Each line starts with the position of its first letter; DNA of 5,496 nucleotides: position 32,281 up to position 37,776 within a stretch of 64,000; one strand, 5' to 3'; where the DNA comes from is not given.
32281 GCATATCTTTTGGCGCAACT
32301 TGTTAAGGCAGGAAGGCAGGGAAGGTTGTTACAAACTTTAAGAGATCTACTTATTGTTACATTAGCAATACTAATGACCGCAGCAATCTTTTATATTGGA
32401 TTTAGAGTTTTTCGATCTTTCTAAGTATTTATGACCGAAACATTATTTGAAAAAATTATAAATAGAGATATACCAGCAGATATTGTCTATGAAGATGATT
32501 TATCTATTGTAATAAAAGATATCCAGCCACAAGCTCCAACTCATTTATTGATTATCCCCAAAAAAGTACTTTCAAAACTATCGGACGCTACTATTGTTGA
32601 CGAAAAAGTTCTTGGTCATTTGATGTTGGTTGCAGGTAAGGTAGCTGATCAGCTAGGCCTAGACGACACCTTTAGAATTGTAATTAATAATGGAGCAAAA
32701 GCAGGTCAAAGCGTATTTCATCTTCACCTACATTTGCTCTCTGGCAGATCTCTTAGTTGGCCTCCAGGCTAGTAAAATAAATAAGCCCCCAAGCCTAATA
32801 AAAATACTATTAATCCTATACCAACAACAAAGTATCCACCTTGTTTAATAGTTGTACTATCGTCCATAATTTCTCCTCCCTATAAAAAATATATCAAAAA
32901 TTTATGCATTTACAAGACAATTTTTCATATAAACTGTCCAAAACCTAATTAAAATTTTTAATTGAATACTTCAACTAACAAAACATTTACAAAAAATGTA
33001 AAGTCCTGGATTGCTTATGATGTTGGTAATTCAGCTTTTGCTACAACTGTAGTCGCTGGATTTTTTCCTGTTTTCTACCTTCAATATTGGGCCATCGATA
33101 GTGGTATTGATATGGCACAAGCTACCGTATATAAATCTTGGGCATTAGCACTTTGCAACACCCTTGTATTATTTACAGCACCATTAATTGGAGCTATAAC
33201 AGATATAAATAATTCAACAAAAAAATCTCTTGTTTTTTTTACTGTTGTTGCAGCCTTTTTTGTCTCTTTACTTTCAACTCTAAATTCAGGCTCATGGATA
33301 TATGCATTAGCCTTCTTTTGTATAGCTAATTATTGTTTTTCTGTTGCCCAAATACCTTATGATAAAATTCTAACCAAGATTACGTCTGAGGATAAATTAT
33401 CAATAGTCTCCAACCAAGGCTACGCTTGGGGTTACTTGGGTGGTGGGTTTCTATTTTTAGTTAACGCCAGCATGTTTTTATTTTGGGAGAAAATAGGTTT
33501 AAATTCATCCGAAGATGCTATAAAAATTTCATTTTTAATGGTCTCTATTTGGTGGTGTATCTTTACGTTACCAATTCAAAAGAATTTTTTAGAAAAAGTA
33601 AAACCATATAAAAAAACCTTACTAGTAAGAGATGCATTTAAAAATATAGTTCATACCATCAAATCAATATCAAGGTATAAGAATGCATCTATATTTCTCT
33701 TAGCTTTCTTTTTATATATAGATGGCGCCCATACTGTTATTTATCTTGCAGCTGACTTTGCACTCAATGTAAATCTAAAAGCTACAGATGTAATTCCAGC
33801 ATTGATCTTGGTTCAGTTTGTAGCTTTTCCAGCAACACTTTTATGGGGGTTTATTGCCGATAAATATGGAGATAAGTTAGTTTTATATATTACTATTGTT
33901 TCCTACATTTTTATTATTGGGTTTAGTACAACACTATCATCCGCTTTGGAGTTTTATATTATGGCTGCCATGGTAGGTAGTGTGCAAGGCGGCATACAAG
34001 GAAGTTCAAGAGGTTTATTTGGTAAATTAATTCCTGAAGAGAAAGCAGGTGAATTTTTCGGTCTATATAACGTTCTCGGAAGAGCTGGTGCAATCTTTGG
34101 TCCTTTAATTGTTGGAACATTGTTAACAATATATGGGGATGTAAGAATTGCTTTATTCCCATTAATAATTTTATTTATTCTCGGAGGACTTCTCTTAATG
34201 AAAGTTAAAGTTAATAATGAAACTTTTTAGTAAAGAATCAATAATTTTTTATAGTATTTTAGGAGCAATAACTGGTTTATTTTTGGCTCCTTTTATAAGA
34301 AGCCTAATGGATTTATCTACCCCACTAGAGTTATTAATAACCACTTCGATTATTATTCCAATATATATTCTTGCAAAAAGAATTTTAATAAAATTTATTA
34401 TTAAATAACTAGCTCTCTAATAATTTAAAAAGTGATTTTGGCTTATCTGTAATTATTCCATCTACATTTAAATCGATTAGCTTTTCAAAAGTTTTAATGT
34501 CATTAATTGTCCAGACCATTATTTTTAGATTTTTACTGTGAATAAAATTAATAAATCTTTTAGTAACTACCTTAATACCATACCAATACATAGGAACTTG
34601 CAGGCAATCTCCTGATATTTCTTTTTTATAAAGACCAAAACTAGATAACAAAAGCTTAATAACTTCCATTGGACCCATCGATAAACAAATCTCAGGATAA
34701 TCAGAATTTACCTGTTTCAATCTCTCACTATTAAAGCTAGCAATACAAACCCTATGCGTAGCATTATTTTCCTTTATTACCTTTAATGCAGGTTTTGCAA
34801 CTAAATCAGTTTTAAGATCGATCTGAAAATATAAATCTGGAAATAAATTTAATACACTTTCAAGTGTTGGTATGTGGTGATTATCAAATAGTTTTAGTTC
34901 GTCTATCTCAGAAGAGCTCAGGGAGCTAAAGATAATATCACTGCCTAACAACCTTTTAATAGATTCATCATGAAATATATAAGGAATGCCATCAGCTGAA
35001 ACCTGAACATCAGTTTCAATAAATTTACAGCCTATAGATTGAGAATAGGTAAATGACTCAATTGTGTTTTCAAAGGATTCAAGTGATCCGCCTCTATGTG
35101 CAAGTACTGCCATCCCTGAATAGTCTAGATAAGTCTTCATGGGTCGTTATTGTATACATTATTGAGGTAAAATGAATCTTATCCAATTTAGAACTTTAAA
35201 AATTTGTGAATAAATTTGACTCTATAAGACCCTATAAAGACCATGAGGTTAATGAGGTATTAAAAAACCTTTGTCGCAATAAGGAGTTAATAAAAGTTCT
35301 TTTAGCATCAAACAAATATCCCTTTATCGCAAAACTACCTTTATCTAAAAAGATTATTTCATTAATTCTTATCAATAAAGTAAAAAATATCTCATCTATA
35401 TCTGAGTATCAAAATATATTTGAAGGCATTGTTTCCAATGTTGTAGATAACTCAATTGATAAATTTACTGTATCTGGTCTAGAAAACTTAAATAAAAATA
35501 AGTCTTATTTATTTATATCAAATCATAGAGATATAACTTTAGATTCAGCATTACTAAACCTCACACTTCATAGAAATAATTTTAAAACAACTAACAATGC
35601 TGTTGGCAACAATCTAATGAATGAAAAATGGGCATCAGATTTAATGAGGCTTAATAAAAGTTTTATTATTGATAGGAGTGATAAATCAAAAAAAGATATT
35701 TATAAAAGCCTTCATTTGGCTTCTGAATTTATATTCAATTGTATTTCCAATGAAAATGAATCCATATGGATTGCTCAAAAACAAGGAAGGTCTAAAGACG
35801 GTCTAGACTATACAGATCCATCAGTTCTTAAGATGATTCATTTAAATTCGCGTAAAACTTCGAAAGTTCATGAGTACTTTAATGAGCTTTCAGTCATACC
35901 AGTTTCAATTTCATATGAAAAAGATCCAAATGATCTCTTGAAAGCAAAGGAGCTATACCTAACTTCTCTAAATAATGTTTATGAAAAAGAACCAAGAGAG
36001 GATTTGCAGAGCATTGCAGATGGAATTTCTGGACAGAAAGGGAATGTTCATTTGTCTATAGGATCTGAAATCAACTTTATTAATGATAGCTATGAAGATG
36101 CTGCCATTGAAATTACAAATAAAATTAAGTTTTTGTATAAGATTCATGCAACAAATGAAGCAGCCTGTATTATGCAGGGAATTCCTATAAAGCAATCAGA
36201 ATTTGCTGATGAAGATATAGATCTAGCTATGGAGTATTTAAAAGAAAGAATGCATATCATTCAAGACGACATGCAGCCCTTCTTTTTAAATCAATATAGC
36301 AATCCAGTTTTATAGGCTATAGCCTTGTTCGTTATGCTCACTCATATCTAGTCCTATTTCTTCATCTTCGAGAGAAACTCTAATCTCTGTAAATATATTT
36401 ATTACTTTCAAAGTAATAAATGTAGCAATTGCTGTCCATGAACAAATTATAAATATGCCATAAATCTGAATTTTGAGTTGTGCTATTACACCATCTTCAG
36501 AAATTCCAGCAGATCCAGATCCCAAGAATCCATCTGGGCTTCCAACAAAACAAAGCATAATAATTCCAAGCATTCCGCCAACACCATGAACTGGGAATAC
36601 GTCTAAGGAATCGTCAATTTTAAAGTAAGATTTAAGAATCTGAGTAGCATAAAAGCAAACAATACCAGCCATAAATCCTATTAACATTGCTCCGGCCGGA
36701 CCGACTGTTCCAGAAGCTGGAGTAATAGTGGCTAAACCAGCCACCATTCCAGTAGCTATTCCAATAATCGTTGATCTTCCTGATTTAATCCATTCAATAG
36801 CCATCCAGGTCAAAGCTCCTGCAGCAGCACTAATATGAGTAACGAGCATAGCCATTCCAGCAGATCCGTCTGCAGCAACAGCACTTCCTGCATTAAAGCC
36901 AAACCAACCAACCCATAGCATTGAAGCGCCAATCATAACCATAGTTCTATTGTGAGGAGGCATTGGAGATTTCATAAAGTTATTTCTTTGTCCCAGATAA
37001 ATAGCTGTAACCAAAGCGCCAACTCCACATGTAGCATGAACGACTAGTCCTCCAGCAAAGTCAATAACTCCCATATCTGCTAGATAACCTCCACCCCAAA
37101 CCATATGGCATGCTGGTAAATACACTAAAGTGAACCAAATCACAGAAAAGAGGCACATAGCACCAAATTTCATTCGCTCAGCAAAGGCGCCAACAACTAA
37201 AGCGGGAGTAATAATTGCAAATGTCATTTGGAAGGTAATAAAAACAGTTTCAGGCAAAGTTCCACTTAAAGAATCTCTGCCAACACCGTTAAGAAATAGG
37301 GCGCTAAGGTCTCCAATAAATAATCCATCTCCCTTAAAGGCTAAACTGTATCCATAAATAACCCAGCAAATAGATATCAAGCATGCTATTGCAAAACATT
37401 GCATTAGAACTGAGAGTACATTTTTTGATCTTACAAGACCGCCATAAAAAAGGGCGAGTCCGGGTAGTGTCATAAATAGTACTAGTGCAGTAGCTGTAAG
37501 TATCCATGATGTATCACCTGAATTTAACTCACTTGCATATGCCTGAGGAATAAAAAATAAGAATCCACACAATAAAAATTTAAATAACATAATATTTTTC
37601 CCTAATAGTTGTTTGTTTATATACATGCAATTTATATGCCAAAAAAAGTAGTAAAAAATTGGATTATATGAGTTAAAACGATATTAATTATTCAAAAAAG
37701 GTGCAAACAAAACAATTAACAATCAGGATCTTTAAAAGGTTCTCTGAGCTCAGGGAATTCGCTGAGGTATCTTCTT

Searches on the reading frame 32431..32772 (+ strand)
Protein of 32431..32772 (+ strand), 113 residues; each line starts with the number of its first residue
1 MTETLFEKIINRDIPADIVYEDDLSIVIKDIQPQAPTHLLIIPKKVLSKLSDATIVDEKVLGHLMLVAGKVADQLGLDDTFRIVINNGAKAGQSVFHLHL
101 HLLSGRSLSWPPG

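Call 5: search_protein_families(library=pfam, proteins=[window:32431-32772:+])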
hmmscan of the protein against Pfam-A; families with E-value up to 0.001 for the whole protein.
window:32431-32772:+ (113 aa): 2 families
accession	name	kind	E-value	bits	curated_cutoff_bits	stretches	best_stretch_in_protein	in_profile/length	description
PF01230.28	HIT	-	1.5e-29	102.9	21.5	1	12-107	2-97/98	HIT domain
PF11969.13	DcpS_C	-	2.4e-22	80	24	1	4-104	2-101/114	Scavenger mRNA decapping enzyme C-term binding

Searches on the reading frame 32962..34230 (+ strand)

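Call 5: search_protein_families(library=pfam, proteins=[window:32962-34230:+])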
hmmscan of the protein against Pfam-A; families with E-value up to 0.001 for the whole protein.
window:32962-34230:+ (422 aa): 3 families
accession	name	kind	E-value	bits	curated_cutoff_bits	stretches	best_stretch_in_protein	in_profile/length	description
PF11700.14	ATG22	-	9.2e-54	183.4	24.1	1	11-419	4-476/482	Vacuole effluxer Atg22 like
PF07690.21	MFS_1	-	8.1e-17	61.6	33.4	2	244-413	1-172/347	Major Facilitator Superfamily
PF13347.12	MFS_2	-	1.9e-07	30.5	27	1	28-392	9-385/427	MFS/sugar transport protein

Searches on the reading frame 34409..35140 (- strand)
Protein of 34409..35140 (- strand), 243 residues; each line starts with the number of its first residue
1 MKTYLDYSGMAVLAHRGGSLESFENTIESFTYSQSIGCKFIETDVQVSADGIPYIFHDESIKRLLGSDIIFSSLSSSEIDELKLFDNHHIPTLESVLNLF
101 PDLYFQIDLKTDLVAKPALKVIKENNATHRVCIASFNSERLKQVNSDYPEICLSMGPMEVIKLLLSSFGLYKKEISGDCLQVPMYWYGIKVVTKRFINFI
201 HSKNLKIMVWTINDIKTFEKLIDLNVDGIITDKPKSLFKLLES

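Call 5: search_protein_families(library=pfam, proteins=[window:34409-35140:-])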
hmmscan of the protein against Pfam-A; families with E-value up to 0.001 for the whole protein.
window:34409-35140:- (243 aa): 2 families
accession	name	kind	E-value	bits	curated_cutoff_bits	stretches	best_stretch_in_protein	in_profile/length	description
PF03009.23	GDPD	-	6.4e-32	112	23.6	1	15-235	1-243/244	Glycerophosphoryl diester phosphodiesterase family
PF13653.12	GDPD_2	-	1.4e-07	32.2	27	1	206-234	1-29/30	Glycerophosphoryl diester phosphodiesterase family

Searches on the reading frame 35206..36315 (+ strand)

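Call 5: search_protein_families(library=pfam, proteins=[window:35206-36315:+])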
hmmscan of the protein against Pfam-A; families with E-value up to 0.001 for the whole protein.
window:35206-36315:+ (369 aa): 1 family
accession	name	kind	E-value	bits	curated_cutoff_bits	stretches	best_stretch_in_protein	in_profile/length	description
PF01553.26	Acyltransferase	-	2.1e-09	37.7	23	1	86-189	1-96/132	Acyltransferase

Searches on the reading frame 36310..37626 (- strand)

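Call 9: search_protein_families(library=pfam, proteins=[window:36310-37626:-])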
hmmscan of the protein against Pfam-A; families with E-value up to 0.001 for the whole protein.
window:36310-37626:- (438 aa): 1 family
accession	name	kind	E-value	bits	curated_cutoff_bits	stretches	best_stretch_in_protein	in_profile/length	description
PF00909.26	Ammonium_transp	-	1e-116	390.4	23.2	1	41-436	2-399/399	Ammonium Transporter Family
